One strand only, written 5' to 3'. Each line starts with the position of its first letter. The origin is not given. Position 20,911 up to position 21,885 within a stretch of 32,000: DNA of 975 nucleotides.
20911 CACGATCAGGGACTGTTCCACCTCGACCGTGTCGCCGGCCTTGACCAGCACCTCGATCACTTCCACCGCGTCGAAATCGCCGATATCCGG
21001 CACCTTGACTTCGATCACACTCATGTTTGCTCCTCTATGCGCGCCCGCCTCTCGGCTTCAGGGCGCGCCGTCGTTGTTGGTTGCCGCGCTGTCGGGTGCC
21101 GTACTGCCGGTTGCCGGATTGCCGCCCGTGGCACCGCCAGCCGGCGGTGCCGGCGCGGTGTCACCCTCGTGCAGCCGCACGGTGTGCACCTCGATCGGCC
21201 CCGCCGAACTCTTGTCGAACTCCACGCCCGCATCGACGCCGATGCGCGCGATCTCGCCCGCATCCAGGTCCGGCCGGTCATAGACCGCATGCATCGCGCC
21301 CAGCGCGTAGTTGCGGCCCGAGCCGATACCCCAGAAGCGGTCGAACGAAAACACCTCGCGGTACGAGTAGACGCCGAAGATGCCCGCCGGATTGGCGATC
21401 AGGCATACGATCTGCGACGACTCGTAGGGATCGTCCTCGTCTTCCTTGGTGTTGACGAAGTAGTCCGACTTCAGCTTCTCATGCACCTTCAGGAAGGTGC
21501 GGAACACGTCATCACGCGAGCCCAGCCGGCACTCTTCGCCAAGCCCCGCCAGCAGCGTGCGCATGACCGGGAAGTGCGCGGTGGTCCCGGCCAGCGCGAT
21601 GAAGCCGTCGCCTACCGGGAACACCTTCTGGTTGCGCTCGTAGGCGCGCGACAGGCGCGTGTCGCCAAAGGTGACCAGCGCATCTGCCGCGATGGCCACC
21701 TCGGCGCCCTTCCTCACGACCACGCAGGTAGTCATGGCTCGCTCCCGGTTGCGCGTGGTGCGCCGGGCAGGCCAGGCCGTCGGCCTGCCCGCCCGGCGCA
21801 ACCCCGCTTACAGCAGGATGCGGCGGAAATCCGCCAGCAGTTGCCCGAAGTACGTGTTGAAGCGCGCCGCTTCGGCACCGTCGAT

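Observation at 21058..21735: HslV/proteasome-beta-like Ntn hydrolase between the E2 and E3 genes, with no unfoldase partner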

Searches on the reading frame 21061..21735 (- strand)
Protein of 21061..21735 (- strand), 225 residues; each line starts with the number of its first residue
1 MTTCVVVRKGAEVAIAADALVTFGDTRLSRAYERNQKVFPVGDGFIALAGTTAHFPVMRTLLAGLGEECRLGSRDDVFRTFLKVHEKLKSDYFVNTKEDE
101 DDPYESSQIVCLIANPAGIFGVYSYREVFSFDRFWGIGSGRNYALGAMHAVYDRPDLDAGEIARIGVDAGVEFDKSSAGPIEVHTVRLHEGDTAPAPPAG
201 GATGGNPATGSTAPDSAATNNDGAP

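Call 4: search_protein_families(library=pfam, proteins=[window:21061-21735:-], max_evalue=10)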
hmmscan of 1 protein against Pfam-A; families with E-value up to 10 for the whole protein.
window:21061-21735:- (225 aa): 1 family
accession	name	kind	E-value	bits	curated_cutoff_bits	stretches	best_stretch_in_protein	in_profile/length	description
PF00227.31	Proteasome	-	1.6e-07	31.6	22.4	1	2-183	5-186/189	Proteasome subunit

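Call 5: search_solved_structures(query=window:21061-21735:-, max_evalue=10, show_alignments=3)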
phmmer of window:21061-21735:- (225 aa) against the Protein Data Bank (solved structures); distinct sequences matched with E-value up to 10: 21.
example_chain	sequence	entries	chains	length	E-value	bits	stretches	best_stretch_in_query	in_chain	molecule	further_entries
5ovu_A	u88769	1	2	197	1.1e-111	375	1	2-190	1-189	BETA-PROTEOBACTERIA PROTEASOME HOMOLOGUE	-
5ovs_A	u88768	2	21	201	2.5e-38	135.1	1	2-188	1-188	BPH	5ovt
1m4y_A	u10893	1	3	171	4.8e-05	26.3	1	2-165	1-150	ATP-dependent protease hslV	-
1g3i_G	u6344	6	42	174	0.0013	21.5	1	4-164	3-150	ATP-DEPENDENT PROTEASE HSLV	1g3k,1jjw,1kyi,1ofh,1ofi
5ji3_A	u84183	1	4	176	0.0056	19.5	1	1-52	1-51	ATP-dependent protease subunit HslV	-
5ji2_A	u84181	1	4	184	0.0065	19.3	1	1-52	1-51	ATP-dependent protease subunit HslV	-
4hnz_A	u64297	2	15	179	0.0068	19.2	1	2-180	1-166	HslVU complex proteolytic subunit, putative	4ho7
6pxi_A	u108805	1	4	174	0.025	17.4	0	135-169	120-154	ATP-dependent protease subunit HslV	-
4g4e_A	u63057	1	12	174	0.025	17.4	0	135-169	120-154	ATP-dependent protease subunit HslV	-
1e94_A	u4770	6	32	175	0.025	17.4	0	135-169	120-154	HEAT SHOCK PROTEIN HSLV | ATP-DEPENDENT PROTEASE HSLV | HEAT SHOCK LOCUS HSLV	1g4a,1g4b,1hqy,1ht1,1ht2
1ned_A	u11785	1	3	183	0.029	17.1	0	135-169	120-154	HSLV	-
2z3a_A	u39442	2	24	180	0.044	16.6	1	87-170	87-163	ATP-dependent protease hslV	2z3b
1yyf_D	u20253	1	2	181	0.044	16.6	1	87-170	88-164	ATP-dependent protease hslV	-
6cx1_E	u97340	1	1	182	0.053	16.3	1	17-51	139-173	Anthrax toxin receptor 1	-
8zmn_A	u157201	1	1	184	0.054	16.3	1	17-51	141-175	Anthrax toxin receptor 1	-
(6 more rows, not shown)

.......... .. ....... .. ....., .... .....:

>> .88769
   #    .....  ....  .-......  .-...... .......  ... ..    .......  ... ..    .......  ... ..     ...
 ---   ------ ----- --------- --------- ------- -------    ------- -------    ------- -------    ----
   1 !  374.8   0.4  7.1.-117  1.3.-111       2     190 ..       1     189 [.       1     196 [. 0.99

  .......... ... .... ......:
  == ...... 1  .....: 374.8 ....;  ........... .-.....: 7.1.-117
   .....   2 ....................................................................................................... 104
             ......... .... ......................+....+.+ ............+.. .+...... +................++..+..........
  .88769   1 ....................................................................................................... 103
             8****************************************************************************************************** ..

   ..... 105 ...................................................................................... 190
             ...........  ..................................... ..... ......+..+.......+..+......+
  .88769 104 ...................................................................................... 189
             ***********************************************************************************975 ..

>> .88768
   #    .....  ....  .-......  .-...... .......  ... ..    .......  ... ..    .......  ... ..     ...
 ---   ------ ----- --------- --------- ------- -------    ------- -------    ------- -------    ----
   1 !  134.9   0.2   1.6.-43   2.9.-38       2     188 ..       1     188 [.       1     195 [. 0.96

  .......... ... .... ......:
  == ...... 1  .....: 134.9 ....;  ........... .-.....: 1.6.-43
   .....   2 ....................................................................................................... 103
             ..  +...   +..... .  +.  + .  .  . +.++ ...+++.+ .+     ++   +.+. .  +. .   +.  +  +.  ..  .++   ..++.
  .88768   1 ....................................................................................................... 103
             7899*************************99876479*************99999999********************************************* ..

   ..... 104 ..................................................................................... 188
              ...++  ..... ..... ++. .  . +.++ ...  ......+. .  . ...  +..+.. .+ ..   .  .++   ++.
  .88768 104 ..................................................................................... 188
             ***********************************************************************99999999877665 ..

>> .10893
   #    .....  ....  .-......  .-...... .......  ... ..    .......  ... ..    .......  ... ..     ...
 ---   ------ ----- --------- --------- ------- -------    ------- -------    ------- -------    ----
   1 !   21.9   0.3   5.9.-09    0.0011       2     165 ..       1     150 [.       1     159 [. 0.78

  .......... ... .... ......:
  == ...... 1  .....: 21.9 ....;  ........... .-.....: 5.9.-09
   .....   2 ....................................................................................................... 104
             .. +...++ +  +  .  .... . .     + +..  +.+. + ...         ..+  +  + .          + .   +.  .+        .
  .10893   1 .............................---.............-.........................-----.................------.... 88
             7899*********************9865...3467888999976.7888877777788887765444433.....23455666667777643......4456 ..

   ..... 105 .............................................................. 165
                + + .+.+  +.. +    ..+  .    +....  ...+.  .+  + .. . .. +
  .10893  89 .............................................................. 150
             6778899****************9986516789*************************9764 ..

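Call 7: search_protein_families(library=ncbifam, proteins=[window:21061-21735:-], max_evalue=1)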
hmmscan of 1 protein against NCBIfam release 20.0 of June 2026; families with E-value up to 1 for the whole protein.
window:21061-21735:- (225 aa): 3 families
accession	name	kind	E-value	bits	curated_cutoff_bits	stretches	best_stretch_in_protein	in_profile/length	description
NF003964.0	PRK05456.1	equivalog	1.2e-07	31.6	137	2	1-53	7-58/179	ATP-dependent protease subunit HslV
TIGR03692.1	ATP_dep_HslV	equivalog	3.1e-07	30.3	157.75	2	134-167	119-152/171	HslVU peptidase proteolytic subunit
TIGR03634.1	arc_protsome_B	equivalog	6.5e-05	22.6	224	1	1-187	1-181/185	archaeal proteasome endopeptidase complex subunit beta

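Call 14: find_homologous_proteins(query=window:21061-21735:-, max_evalue=0.00001)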
Query window:21061-21735:- (225 aa): 3207 proteins with E <= 0.00001 among 5561 candidates; the best 120 are listed.
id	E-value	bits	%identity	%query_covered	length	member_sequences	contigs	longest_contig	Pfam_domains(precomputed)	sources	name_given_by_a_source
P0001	5.4e-141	486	96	100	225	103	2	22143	PF00227.32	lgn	-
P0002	6.5e-128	443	89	100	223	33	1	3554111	PF00227.32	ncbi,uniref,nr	ncbi:putative hydrolase, proteasome hslV type peptidase domain [Cupriavidus taiwanensis]|uniref:Hydr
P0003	3.2e-117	408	82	100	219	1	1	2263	PF00227.32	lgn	-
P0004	3.2e-116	405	83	100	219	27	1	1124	PF00227.32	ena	-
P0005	1.2e-111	390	79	100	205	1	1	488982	PF00227.32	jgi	-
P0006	4.0e-111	388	80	100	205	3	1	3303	PF00227.32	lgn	-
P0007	6.4e-111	387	78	100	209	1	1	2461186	PF00227.32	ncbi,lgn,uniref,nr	ncbi:Ntn hydrolase family protein [Cupriavidus agavae]|uniref:ATP-dependent HslUV protease subunit H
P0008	1.0e-110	387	89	84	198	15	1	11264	PF00227.32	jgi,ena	-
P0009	1.1e-110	386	82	92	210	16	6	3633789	PF00227.32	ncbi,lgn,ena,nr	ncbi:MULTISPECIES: MFS transporter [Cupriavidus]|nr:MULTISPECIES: MFS transporter [Cupriavidus] MDT6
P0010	1.2e-110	386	77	100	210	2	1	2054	PF00227.32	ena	-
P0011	1.5e-110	386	79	100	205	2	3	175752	PF00227.32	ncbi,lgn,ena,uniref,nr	ncbi:MFS transporter [Cupriavidus basilensis]|uniref:MFS transporter n=1 Tax=Cupriavidus basilensis 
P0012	1.8e-110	386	81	92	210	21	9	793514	PF00227.32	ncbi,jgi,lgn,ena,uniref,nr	ncbi:ATP-dependent HslUV protease, peptidase subunit HslV [Ralstonia sp. 25mfcol4.1]|uniref:MFS tran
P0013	2.1e-110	386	77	100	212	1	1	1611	PF00227.32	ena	-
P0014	2.9e-110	385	86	86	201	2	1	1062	PF00227.32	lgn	-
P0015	4.5e-110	385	80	100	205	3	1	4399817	PF00227.32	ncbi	ncbi:MFS transporter [Cupriavidus sp. PET2-C1]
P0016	5.5e-110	384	77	100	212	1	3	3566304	PF00227.32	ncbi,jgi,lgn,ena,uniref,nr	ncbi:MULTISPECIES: MFS transporter [unclassified Cupriavidus]|uniref:MFS transporter n=1 Tax=unclass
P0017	8.4e-110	384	78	100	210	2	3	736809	PF00227.32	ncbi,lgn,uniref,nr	ncbi:MFS transporter [Cupriavidus pauculus]|uniref:MFS transporter n=1 Tax=Cupriavidus pauculus TaxI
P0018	1.0e-109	383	88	86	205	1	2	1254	PF00227.32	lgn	-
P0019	1.2e-109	383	80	100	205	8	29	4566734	PF00227.32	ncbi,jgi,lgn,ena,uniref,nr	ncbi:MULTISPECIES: MFS transporter [Cupriavidus]|uniref:MFS transporter n=1 Tax=Cupriavidus basilens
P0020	1.3e-109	383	78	100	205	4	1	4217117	PF00227.32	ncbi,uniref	ncbi:MFS transporter [Cupriavidus sp. 30B13]|uniref:MFS transporter n=1 Tax=Cupriavidus sp. 30B13 Ta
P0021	2.3e-109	382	83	92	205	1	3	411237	PF00227.32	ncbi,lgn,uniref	ncbi:MFS transporter [Cupriavidus sp. 2TAF22]|uniref:MFS transporter n=1 Tax=unclassified Cupriavidu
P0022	3.9e-109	381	86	86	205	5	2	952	PF00227.32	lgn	-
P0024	1.3e-98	347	86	79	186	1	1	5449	PF00227.32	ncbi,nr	ncbi:MAG TPA: MFS transporter [Cupriavidus sp.]|nr:MFS transporter [Cupriavidus sp.]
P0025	1.4e-98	347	81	85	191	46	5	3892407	PF00227.32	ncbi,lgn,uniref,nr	ncbi:MFS transporter [Ralstonia pseudosolanacearum]|uniref:MFS transporter n=1 Tax=Ralstonia pseudos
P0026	4.9e-98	345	80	84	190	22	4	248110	PF00227.32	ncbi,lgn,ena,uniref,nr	ncbi:Ntn hydrolase family protein [Ralstonia flatus]|uniref:Proteasome subunit beta n=1 Tax=Ralstoni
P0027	1.7e-96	340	78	84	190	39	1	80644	PF00227.32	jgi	-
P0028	2.3e-91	323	79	80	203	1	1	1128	PF00227.32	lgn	-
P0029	3.0e-90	320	74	84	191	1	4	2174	PF00227.32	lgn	-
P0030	3.3e-88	313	71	84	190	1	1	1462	PF00227.32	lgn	-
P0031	3.0e-87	310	72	84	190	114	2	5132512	PF00227.32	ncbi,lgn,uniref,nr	ncbi:Ntn hydrolase family protein [Noviherbaspirillum autotrophicum]|uniref:MFS transporter n=1 Tax=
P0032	4.7e-87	309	72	84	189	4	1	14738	PF00227.32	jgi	jgi:ATP-dependent HslUV protease, peptidase subunit HslV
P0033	7.7e-87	309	69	89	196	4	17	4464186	PF00227.32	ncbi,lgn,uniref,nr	ncbi:MFS transporter [Pandoraea thiooxydans]|uniref:MFS transporter n=1 Tax=Pandoraea thiooxydans Ta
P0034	8.3e-87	308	73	84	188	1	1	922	PF00227.32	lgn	-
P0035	8.3e-87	308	74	83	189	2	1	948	PF00227.32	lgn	-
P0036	1.3e-86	308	73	84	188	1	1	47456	PF00227.32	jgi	jgi:ATP-dependent protease HslVU (ClpYQ) peptidase subunit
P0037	1.7e-86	307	73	84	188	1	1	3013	PF00227.32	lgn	-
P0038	2.2e-86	307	71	84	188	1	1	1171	PF00227.32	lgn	-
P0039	2.5e-86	307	72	84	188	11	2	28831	PF00227.32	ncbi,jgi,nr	ncbi:MAG: hypothetical protein V7606_3549 [Burkholderiales bacterium]|jgi:ATP-dependent HslUV protea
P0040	2.7e-86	307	72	85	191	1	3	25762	PF00227.32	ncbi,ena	-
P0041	6.0e-86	306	72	84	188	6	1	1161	PF00227.32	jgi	jgi:ATP-dependent HslUV protease subunit HslV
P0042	6.0e-86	306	64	99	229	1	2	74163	PF00227.32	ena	-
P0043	7.9e-86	305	74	83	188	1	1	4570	PF00227.32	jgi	jgi:ATP-dependent protease HslVU (ClpYQ) peptidase subunit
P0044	1.0e-85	305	74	82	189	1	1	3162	PF00227.32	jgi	-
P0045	1.1e-85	305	72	82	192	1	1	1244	PF00227.32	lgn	-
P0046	1.8e-85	304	67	95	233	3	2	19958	PF00227.32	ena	-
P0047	2.1e-85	304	73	84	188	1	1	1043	PF00227.32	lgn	-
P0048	2.6e-85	304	73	82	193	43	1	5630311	PF00227.32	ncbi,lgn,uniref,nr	ncbi:MFS transporter [Pandoraea oxalativorans]|uniref:MFS transporter n=1 Tax=Pandoraea oxalativoran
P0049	2.6e-85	304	69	87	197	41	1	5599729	PF00227.32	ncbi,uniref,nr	ncbi:proteasome subunit [Collimonas fungivorans]|uniref:Proteasome subunit n=1 Tax=Collimonas fungiv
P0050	2.7e-85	304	71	84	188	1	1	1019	PF00227.32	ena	-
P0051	3.2e-85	303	69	88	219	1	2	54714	PF00227.32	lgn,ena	-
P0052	3.3e-85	303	71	84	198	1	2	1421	PF00227.32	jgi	jgi:ATP-dependent HslUV protease, peptidase subunit HslV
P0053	3.4e-85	303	64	97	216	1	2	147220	PF00227.32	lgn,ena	-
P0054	3.9e-85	303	73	84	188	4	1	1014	PF00227.32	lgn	-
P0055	4.6e-85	303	71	84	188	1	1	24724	PF00227.32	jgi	jgi:ATP-dependent HslUV protease subunit HslV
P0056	6.5e-85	302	70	84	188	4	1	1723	PF00227.32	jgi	jgi:ATP-dependent protease HslVU (ClpYQ) peptidase subunit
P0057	6.8e-85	302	70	84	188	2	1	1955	PF00227.32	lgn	-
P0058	7.5e-85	302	70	84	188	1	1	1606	PF00227.32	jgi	-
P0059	1.2e-84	301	71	84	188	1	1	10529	PF00227.32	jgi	jgi:ATP-dependent HslUV protease subunit HslV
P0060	1.2e-84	301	72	82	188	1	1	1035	PF00227.32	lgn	-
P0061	1.2e-84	301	70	88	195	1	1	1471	PF00227.32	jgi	jgi:ATP-dependent HslUV protease subunit HslV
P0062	1.3e-84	301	74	81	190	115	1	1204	PF00227.32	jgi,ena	-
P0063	1.3e-84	301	69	84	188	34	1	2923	PF00227.32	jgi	jgi:ATP-dependent protease HslVU (ClpYQ) peptidase subunit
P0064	1.4e-84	301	73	81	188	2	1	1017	PF00227.32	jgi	jgi:ATP-dependent HslUV protease subunit HslV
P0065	1.4e-84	301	72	84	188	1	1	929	PF00227.32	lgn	-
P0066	1.8e-84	301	70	84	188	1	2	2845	PF00227.32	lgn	-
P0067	2.0e-84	301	71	85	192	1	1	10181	PF00227.32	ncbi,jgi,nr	ncbi:MAG: transporter [Paucimonas sp.]|jgi:ATP-dependent HslUV protease subunit HslV|nr:transporter 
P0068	2.7e-84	300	68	87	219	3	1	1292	PF00227.32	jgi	jgi:ATP-dependent HslUV protease subunit HslV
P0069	3.0e-84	300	72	82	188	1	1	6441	PF00227.32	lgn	-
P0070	3.4e-84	300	72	84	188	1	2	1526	PF00227.32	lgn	-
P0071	3.8e-84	300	69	84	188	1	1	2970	PF00227.32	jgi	jgi:ATP-dependent protease HslVU (ClpYQ) peptidase subunit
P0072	4.0e-84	300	69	84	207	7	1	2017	PF00227.32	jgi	jgi:ATP-dependent protease HslVU (ClpYQ) peptidase subunit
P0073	4.2e-84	300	69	84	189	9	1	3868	PF00227.32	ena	-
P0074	4.4e-84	300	71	82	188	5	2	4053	PF00227.32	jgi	jgi:ATP-dependent HslUV protease, peptidase subunit HslV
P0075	4.4e-84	300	71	84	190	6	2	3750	PF00227.32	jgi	jgi:ATP-dependent protease HslVU (ClpYQ) peptidase subunit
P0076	5.4e-84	299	71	84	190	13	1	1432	PF00227.32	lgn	-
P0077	5.5e-84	299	67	89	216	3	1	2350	PF00227.32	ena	-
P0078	6.7e-84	299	67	92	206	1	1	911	PF00227.32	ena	-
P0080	7.1e-84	299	72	82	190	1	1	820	PF00227.32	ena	-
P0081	7.2e-84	299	71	82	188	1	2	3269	PF00227.32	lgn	-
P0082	8.6e-84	299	73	82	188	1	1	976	PF00227.32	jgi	jgi:ATP-dependent protease HslVU (ClpYQ) peptidase subunit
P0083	9.5e-84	298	72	81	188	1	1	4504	PF00227.32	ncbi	ncbi:MAG TPA: MFS transporter [Burkholderiaceae bacterium]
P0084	9.9e-84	298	71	84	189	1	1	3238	PF00227.32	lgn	-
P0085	1.0e-83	298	68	84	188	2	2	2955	PF00227.32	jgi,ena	jgi:ATP-dependent HslUV protease subunit HslV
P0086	1.1e-83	298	74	82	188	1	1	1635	PF00227.32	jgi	jgi:ATP-dependent HslUV protease subunit HslV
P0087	1.1e-83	298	72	84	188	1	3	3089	PF00227.32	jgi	jgi:ATP-dependent protease HslVU (ClpYQ) peptidase subunit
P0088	1.2e-83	298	69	84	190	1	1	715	PF00227.32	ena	-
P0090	1.5e-83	298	74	82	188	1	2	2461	PF00227.32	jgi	jgi:ATP-dependent HslUV protease subunit HslV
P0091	1.9e-83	297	66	92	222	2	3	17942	PF00227.32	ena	-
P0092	3.3e-83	297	70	82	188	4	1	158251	PF00227.32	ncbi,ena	-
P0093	3.3e-83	297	69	84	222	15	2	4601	PF00227.32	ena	-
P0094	3.6e-83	297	71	84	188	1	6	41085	PF00227.32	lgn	-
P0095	3.7e-83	297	73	80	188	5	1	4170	PF00227.32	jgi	jgi:ATP-dependent protease HslVU (ClpYQ) peptidase subunit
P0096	3.9e-83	296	70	84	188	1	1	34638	PF00227.32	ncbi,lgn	-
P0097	4.3e-83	296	69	84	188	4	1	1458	PF00227.32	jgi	jgi:ATP-dependent protease HslVU (ClpYQ) peptidase subunit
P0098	4.6e-83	296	68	87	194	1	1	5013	PF00227.32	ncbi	-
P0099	4.9e-83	296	69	84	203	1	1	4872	PF00227.32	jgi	jgi:ATP-dependent HslUV protease subunit HslV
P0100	5.0e-83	296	70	84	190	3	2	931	PF00227.32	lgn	-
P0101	5.6e-83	296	68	84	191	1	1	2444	PF00227.32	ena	-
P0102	5.8e-83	296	72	83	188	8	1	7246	PF00227.32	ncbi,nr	ncbi:MAG: transporter [Noviherbaspirillum sp.]|nr:transporter [Noviherbaspirillum sp.]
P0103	6.0e-83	296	70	84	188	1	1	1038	PF00227.32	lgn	-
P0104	6.5e-83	296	72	84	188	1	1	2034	PF00227.32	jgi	jgi:ATP-dependent protease HslVU (ClpYQ) peptidase subunit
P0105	6.7e-83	296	71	82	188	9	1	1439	PF00227.32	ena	-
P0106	8.1e-83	295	71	82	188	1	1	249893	PF00227.32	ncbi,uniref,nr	ncbi:MFS transporter [Noviherbaspirillum aridicola]|uniref:MFS transporter n=1 Tax=Noviherbaspirillu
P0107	8.5e-83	295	69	84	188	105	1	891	PF00227.32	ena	-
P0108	9.7e-83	295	70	84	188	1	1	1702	PF00227.32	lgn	-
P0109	1.2e-82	295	70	84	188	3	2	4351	PF00227.32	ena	-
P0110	1.2e-82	295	70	82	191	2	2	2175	PF00227.32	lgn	-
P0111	1.4e-82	295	69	84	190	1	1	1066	PF00227.32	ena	-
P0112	1.4e-82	295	68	84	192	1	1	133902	PF00227.32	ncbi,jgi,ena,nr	ncbi:MAG: MFS transporter [Burkholderiaceae bacterium]|nr:MFS transporter [Burkholderiaceae bacteriu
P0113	1.6e-82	294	73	81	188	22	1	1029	PF00227.32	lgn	-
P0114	1.6e-82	294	70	82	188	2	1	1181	PF00227.32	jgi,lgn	-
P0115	1.7e-82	294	70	84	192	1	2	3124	PF00227.32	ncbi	ncbi:MAG: MFS transporter [Burkholderiaceae bacterium]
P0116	1.8e-82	294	70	84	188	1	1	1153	PF00227.32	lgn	-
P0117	1.9e-82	294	70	84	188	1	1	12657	PF00227.32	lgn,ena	-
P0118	2.0e-82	294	68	84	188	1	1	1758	PF00227.32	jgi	jgi:ATP-dependent HslUV protease, peptidase subunit HslV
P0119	2.1e-82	294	71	83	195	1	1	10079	PF00227.32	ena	-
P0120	2.2e-82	294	70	84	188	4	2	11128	PF00227.32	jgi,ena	jgi:ATP-dependent HslUV protease subunit HslV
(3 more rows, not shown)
